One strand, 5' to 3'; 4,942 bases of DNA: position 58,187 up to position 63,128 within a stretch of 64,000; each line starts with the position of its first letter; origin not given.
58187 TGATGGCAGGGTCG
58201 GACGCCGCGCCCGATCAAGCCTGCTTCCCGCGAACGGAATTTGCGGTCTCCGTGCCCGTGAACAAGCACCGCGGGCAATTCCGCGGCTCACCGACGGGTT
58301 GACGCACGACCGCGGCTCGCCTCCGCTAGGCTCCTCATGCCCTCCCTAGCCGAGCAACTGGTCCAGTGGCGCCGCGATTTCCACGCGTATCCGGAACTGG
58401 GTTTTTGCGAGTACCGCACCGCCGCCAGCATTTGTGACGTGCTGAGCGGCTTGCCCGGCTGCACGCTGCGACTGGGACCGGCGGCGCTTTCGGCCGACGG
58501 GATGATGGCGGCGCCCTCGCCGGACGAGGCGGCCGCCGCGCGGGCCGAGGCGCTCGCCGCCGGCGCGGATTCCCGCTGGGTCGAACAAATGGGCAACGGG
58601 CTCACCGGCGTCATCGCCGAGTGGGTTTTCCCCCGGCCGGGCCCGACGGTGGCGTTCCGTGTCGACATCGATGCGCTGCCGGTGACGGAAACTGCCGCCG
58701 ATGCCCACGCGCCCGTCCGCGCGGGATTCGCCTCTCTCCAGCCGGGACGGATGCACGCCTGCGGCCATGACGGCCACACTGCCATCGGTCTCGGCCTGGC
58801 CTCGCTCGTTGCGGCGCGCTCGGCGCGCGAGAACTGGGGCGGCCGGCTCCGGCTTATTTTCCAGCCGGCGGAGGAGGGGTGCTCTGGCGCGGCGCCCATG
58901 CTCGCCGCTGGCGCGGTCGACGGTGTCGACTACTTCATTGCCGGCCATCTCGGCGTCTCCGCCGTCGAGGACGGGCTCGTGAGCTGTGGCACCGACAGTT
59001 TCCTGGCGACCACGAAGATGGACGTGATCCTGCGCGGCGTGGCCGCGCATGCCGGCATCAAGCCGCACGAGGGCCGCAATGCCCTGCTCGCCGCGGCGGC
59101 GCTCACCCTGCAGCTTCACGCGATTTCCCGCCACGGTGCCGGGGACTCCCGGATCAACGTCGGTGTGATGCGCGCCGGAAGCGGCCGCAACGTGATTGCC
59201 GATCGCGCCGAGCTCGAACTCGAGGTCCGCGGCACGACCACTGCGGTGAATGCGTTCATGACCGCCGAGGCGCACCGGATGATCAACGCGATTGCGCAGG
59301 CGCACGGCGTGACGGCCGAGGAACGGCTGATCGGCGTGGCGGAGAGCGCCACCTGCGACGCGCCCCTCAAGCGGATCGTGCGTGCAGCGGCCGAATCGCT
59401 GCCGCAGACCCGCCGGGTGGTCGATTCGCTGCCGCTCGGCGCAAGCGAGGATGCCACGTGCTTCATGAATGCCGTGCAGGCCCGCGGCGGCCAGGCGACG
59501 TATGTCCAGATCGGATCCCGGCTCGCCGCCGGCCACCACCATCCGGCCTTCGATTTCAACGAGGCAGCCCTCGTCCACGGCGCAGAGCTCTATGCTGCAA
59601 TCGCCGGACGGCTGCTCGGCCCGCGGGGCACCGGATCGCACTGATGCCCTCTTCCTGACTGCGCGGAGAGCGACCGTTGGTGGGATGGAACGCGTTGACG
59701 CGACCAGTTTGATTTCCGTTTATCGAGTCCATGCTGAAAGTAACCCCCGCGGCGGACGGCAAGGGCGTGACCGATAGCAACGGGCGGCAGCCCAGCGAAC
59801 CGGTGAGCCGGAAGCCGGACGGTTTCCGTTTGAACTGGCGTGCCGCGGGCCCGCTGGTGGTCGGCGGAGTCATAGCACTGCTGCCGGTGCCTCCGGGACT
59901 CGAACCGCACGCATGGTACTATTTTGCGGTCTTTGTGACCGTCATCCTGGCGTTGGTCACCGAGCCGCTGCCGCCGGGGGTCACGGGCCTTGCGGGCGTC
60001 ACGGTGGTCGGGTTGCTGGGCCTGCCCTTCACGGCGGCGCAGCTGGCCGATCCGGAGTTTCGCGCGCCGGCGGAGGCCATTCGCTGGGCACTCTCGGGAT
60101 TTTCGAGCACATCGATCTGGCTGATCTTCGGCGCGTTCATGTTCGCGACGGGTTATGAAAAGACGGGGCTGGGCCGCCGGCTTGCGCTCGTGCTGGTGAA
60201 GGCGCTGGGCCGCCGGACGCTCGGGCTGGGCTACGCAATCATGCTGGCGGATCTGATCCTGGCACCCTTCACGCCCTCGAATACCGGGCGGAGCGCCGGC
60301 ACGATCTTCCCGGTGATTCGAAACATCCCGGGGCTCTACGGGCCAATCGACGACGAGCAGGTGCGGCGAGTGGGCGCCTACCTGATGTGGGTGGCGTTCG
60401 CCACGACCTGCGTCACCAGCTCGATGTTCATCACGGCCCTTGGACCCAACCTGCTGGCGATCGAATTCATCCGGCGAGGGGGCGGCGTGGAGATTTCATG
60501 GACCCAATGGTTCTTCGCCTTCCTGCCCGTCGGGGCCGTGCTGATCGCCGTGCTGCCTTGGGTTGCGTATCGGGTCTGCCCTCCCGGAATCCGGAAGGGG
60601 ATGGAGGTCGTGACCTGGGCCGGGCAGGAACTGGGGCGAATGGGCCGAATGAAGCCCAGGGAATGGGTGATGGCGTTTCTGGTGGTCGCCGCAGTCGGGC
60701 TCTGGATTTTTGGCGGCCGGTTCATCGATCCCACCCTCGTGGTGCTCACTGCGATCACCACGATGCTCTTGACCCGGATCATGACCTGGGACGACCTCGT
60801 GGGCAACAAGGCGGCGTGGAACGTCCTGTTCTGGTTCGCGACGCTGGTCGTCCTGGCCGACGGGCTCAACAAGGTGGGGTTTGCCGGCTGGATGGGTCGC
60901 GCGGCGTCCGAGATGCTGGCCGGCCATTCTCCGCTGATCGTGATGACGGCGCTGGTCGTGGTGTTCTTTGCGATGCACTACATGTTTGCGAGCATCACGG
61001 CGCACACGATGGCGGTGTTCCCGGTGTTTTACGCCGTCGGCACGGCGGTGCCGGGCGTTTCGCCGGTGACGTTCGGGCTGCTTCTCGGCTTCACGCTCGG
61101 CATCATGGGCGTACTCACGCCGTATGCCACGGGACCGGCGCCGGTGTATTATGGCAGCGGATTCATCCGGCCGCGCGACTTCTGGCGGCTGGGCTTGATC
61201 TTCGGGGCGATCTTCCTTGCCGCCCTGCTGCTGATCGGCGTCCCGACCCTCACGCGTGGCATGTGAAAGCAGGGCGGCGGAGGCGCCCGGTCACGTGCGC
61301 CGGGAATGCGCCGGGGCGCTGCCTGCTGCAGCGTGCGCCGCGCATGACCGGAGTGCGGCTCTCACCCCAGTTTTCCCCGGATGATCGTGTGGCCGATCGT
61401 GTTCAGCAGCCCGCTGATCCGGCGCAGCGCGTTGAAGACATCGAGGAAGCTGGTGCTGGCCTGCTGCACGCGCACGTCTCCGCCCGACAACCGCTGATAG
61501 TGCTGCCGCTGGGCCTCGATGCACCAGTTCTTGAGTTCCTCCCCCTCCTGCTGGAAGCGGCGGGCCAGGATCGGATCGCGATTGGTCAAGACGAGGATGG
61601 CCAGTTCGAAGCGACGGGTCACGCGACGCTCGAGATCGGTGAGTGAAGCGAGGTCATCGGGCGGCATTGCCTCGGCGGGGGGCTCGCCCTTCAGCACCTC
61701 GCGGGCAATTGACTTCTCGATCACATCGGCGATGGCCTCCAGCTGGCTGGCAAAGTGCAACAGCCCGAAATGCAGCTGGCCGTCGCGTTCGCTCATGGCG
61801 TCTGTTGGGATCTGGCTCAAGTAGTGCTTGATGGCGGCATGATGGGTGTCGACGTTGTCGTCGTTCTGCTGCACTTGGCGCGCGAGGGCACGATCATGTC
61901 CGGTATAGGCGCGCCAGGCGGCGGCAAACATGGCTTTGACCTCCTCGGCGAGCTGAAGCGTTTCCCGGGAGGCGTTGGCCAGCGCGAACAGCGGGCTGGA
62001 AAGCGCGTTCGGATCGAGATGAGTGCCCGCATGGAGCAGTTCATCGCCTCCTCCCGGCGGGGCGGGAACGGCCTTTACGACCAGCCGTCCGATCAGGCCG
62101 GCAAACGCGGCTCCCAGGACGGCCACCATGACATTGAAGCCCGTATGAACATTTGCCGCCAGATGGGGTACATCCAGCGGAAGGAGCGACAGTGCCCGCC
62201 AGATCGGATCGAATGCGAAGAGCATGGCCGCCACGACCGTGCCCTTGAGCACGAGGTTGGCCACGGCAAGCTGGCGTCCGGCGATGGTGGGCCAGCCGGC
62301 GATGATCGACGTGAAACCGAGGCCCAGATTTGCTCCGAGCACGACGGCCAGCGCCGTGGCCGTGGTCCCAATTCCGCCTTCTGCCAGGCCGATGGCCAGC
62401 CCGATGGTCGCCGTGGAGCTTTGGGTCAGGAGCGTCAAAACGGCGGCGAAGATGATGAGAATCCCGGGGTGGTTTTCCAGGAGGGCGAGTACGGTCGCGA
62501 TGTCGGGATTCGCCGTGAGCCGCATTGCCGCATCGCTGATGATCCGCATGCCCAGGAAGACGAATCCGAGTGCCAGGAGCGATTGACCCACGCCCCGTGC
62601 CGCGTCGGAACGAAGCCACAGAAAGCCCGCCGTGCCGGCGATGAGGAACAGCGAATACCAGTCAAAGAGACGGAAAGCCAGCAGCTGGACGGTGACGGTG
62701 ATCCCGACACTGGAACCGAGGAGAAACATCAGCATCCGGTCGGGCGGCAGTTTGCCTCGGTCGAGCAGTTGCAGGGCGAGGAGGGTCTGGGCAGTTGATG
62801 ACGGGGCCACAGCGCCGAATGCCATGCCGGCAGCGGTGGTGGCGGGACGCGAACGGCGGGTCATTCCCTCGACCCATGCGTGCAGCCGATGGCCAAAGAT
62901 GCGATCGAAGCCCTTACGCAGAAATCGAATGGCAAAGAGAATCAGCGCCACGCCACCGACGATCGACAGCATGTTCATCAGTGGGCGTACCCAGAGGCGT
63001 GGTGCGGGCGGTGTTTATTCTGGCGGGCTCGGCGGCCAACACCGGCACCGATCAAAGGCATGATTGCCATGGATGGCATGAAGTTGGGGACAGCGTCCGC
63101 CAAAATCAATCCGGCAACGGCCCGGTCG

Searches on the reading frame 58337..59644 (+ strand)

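Call 67: search_protein_families(library=pfam, proteins=[window:58337-59644:+], max_evalue=0.00001)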
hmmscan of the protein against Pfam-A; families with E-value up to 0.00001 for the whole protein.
window:58337-59644:+ (435 aa): 2 families
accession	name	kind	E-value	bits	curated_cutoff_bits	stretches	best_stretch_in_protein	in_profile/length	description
PF01546.33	Peptidase_M20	-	9.1e-29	101.3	24.6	1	106-423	1-204/206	Peptidase family M20/M25/M40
PF07687.19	M20_dimer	-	2.8e-11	43.8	21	1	228-311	9-89/107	Peptidase dimerisation domain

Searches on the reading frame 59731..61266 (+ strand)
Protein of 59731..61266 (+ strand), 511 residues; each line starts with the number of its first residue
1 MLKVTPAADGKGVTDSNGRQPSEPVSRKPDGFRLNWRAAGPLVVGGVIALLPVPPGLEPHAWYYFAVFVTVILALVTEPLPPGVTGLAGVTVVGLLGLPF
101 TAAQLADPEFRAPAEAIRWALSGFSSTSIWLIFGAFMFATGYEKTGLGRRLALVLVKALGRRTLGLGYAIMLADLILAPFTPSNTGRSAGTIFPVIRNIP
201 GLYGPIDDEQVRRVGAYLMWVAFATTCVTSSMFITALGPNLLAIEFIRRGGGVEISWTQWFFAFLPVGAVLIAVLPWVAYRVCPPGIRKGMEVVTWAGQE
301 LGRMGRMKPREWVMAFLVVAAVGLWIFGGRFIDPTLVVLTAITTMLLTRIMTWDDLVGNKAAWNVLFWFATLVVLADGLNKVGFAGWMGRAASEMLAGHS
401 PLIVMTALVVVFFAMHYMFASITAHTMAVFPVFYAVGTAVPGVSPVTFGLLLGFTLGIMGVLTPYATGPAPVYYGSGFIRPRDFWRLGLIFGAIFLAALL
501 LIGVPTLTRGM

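Call 67: search_protein_families(library=pfam, proteins=[window:59731-61266:+], max_evalue=0.00001)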
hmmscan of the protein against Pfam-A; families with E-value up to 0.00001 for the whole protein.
window:59731-61266:+ (511 aa): 2 families
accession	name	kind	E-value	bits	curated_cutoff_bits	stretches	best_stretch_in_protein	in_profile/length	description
PF00939.25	Na_sulph_symp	-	5.6e-153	510.8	27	1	35-504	4-463/472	Sodium:sulfate symporter transmembrane region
PF03600.22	CitMHS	-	4.3e-22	79.1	31.9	1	73-438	2-319/336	Citrate transporter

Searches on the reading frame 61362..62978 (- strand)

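Call 67: search_protein_families(library=pfam, proteins=[window:61362-62978:-], max_evalue=0.00001)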
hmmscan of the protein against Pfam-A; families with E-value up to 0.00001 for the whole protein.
window:61362-62978:- (538 aa): 2 families
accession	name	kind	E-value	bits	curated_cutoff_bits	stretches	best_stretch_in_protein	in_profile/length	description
PF02690.20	Na_Pi_cotrans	-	1.7e-33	116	29.1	2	12-148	1-136/137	Na+/Pi-cotransporter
PF01895.24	PhoU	-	9.6e-14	52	23.5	1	341-421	2-83/89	PhoU domain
